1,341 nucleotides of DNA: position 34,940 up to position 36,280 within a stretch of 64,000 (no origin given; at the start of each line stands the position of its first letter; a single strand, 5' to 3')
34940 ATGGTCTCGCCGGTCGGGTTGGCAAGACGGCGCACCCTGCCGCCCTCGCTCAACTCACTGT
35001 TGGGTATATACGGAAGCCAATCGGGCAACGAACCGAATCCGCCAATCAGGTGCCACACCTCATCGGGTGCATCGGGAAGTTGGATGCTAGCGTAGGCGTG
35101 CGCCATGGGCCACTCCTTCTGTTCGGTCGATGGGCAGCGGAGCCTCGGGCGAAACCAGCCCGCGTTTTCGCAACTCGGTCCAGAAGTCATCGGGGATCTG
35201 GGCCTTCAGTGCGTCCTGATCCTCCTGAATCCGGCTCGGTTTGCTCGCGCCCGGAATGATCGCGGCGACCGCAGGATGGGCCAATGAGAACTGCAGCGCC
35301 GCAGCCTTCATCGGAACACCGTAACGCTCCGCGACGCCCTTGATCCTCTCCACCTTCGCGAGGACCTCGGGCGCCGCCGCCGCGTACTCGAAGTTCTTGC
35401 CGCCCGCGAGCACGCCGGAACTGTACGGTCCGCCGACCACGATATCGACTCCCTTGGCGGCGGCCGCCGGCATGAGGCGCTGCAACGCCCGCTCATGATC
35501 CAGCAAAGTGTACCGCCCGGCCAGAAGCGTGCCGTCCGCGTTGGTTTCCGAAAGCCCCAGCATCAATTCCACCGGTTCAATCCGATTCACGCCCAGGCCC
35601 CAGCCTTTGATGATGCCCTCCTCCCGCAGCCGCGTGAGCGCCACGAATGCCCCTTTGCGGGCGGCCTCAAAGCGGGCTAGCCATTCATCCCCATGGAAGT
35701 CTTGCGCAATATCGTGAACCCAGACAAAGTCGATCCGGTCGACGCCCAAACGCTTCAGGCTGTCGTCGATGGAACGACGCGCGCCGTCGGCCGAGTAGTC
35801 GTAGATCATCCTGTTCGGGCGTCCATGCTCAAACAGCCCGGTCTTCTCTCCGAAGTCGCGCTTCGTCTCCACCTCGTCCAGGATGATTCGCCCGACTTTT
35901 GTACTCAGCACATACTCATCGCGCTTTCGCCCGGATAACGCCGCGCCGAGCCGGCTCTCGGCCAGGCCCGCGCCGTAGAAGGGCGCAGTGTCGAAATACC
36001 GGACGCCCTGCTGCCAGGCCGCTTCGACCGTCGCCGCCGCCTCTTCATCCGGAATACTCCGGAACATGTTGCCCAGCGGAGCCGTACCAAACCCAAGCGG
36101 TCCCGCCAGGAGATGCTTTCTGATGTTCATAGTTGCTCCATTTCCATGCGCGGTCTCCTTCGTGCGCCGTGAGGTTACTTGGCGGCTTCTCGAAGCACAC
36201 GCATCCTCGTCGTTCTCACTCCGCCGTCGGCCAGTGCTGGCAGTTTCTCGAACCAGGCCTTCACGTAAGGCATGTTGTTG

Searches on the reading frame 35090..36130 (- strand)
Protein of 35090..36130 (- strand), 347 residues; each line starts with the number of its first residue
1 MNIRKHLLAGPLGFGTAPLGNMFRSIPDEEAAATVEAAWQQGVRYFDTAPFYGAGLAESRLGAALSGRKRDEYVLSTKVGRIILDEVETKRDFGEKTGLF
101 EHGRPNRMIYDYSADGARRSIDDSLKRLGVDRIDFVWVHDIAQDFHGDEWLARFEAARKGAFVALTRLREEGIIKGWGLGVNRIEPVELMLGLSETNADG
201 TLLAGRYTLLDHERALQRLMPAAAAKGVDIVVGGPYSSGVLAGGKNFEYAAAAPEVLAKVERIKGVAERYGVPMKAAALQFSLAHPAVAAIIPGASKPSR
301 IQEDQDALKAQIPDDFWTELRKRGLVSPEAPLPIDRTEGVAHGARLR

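Call 55: search_protein_families(library=pfam, proteins=[window:35090-36130:-], max_evalue=0.0001)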
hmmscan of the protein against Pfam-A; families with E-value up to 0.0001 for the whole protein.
window:35090-36130:- (347 aa): 1 family
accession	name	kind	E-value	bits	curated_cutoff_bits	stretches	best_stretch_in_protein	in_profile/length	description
PF00248.27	Aldo_ket_red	-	1e-48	166.3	24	1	11-321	1-287/291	Aldo/keto reductase family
